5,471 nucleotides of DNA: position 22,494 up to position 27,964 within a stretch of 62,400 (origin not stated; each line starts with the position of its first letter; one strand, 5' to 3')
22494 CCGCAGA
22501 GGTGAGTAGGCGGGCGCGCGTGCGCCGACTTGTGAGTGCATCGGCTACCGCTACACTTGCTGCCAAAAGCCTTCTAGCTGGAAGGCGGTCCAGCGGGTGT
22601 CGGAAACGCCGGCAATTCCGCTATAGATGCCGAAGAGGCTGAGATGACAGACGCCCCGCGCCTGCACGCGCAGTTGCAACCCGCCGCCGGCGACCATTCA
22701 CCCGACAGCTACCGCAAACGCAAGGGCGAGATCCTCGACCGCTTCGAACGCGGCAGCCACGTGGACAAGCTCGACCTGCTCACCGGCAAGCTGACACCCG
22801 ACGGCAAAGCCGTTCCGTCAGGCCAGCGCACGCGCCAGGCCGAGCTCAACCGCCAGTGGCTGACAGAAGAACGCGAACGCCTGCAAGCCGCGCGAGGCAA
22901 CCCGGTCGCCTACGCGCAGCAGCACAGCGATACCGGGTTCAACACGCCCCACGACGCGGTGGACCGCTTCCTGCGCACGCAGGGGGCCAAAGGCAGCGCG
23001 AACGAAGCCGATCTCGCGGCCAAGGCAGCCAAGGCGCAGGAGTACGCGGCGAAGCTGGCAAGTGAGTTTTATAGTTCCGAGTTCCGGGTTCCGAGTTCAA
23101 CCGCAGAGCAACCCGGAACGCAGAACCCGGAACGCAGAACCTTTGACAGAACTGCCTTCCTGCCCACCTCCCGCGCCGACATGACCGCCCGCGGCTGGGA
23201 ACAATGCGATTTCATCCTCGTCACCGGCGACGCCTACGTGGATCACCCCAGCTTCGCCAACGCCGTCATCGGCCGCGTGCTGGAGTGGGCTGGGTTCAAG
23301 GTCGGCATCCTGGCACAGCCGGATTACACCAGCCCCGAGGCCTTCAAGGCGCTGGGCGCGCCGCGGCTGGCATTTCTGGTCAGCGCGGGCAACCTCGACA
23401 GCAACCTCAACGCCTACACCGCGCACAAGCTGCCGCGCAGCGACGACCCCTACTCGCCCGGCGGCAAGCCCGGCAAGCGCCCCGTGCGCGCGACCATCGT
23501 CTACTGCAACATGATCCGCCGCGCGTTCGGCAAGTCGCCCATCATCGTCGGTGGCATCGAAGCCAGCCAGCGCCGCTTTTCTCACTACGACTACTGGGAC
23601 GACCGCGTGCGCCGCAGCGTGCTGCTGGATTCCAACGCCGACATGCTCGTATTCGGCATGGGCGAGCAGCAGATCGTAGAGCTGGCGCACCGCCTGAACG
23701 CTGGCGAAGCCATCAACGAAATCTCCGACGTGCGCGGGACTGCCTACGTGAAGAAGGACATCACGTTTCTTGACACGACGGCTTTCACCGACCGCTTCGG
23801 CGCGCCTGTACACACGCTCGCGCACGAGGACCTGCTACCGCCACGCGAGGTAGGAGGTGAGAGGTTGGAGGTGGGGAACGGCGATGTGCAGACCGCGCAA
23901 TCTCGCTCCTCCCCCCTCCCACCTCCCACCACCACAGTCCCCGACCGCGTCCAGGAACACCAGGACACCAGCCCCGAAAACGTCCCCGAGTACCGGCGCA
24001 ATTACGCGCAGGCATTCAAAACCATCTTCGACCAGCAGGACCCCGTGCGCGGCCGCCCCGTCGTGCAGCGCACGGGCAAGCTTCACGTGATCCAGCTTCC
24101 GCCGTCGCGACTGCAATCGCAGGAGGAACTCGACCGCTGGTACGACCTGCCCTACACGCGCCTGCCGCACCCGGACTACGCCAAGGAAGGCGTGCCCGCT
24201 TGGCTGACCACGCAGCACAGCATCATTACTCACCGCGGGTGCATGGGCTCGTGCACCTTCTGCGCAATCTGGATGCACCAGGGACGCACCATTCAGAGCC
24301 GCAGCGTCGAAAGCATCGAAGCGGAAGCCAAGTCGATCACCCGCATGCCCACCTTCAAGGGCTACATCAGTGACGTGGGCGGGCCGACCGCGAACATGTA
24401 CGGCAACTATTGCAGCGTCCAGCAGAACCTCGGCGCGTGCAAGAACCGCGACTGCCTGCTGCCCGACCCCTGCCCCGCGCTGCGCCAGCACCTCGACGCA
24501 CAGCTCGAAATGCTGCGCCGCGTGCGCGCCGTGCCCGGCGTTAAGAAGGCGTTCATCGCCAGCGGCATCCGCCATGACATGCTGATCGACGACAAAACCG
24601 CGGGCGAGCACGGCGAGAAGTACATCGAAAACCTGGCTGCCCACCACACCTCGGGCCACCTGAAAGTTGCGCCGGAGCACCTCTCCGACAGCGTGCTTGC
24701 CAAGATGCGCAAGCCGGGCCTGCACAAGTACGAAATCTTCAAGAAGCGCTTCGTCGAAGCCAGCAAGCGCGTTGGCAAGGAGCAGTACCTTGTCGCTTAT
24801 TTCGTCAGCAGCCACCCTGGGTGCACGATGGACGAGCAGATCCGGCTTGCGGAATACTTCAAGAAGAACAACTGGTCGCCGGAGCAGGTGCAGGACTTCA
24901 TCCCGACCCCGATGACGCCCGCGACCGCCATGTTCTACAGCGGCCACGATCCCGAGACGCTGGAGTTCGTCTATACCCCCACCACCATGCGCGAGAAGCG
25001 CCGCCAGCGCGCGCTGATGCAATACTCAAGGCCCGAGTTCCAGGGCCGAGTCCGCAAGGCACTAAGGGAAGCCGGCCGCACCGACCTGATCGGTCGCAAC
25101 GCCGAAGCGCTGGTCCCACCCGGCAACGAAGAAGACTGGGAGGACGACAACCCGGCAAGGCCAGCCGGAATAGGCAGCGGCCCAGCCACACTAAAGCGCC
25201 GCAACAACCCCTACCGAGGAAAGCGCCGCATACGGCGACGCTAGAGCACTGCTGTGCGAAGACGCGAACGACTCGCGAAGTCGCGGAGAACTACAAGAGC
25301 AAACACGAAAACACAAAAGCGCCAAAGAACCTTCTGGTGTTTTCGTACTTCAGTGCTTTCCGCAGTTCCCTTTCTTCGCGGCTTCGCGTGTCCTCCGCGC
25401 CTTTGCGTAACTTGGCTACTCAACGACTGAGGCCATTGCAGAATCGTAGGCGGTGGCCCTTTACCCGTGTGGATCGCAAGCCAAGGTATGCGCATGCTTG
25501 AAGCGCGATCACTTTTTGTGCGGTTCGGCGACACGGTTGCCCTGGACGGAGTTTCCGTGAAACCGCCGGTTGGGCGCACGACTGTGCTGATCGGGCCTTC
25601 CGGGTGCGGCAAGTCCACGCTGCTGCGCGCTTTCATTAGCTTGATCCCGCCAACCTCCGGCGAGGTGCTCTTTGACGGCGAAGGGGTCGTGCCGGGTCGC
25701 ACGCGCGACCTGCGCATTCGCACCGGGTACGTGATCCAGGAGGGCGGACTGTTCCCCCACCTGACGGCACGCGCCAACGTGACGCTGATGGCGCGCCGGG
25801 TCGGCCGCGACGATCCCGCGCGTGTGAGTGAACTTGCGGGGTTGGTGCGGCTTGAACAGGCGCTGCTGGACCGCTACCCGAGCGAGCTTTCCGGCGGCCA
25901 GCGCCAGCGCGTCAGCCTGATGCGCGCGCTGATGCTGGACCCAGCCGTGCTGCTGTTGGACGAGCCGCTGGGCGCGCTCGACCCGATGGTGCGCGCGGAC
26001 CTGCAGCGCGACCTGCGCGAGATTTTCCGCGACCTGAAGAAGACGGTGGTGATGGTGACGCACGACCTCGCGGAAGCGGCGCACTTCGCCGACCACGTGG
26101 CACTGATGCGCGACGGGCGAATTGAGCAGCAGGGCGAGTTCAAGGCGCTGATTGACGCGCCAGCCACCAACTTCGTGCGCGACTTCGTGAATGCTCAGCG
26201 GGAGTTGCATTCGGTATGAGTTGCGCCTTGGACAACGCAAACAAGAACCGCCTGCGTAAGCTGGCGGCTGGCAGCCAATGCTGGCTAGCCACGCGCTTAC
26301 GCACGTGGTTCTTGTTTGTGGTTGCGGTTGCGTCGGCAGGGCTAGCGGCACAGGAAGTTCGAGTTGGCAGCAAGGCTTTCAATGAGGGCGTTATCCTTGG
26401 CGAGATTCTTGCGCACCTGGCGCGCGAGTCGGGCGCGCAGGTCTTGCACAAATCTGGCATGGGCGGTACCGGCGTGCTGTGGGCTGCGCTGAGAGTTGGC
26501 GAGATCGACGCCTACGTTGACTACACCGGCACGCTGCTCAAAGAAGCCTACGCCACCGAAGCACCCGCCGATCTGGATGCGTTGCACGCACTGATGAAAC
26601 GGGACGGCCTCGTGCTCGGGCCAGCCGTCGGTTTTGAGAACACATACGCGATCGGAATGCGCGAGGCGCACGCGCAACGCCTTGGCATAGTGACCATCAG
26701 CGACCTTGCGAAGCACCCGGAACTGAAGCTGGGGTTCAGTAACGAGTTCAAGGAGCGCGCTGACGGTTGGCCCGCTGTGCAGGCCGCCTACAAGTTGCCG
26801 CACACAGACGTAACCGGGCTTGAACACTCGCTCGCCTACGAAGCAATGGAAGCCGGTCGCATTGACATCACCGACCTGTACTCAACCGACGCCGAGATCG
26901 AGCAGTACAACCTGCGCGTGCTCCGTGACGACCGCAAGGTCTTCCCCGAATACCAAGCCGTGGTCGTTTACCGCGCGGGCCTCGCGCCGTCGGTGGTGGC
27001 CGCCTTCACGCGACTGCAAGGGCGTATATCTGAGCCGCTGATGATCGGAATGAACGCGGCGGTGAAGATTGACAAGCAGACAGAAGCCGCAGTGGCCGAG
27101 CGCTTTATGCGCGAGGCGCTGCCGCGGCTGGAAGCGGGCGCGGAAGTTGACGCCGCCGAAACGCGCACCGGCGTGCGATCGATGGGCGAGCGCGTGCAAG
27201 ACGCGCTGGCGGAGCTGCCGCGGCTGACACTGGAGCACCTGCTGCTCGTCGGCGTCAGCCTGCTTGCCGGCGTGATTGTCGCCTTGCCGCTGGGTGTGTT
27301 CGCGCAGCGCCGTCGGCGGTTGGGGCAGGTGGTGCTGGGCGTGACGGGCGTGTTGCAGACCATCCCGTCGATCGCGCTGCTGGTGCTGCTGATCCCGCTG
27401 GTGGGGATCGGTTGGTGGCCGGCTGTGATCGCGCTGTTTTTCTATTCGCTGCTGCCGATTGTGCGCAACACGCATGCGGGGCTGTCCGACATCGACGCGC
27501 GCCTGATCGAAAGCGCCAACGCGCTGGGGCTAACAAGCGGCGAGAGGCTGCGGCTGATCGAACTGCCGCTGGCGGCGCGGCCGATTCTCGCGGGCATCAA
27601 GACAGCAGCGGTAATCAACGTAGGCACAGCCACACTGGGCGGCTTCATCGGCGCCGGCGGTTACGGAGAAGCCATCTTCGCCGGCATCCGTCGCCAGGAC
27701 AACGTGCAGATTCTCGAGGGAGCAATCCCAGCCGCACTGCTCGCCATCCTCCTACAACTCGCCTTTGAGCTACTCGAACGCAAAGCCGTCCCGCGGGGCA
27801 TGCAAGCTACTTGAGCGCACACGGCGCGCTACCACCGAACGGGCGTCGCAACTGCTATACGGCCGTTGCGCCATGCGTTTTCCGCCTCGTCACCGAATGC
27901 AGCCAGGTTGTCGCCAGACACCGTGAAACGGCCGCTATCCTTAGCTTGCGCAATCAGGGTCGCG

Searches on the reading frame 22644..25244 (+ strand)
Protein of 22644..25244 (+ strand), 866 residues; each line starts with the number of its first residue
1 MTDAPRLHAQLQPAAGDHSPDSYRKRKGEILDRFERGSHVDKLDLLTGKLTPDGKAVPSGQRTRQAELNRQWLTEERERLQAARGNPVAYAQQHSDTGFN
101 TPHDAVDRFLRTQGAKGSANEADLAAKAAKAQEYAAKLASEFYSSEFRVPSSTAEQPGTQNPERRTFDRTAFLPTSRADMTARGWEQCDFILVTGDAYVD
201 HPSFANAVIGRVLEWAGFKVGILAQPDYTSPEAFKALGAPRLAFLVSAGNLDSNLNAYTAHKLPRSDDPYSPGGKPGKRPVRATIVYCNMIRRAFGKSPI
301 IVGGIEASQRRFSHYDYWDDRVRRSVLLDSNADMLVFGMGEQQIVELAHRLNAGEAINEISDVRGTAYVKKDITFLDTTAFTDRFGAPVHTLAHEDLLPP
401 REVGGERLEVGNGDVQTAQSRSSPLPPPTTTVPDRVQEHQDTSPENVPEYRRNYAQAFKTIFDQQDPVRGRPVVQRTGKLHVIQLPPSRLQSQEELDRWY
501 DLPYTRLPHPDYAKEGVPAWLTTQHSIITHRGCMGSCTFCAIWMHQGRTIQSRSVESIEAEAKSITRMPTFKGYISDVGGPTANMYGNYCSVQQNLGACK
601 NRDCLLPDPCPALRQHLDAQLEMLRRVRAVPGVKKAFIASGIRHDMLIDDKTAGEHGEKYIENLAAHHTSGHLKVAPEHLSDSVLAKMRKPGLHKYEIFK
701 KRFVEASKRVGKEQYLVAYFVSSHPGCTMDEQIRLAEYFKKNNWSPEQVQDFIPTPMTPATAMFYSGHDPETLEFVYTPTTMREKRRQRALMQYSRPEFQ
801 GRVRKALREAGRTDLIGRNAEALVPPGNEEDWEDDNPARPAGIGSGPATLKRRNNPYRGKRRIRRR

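Call 64: search_protein_families(library=pfam, proteins=[window:22644-25244:+], max_evalue=0.0001)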
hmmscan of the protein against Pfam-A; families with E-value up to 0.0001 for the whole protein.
window:22644-25244:+ (866 aa): 3 families
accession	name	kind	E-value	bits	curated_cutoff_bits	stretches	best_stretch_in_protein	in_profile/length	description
PF08497.15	Radical_SAM_N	-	8.7e-119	396.7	25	1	172-526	1-301/301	Radical SAM N-terminal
PF11842.13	DUF3362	-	1.7e-19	70.9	27.6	1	747-830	1-89/151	Domain of unknown function (DUF3362)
PF04055.27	Radical_SAM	-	6.2e-08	33.4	29.5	1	527-701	1-131/166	Radical SAM superfamily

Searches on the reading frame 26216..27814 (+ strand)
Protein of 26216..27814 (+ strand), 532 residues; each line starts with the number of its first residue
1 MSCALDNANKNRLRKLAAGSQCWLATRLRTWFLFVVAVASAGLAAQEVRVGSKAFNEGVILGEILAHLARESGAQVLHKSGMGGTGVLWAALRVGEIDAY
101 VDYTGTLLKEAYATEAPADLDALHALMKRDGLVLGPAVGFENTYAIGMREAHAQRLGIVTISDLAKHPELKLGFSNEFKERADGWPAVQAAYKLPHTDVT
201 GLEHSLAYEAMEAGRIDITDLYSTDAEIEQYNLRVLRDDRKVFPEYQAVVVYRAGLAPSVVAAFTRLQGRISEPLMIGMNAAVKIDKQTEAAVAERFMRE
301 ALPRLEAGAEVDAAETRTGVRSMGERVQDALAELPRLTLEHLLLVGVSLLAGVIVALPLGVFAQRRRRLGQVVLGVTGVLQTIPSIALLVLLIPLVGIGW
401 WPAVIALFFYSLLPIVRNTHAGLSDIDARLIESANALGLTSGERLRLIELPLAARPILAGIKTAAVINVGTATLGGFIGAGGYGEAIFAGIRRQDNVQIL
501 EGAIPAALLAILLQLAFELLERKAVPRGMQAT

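Call 64: search_protein_families(library=pfam, proteins=[window:26216-27814:+], max_evalue=0.0001)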
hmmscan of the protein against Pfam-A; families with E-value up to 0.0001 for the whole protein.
window:26216-27814:+ (532 aa): 2 families
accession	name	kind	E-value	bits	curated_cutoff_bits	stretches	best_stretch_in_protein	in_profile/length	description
PF04069.17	OpuAC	-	1.1e-50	173.1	21.2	1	47-300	2-257/257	Substrate binding domain of ABC-type glycine betaine transport system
PF00528.27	BPD_transp_1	-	2.1e-25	89.9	26.4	1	356-522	1-176/184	Binding-protein-dependent transport system inner membrane component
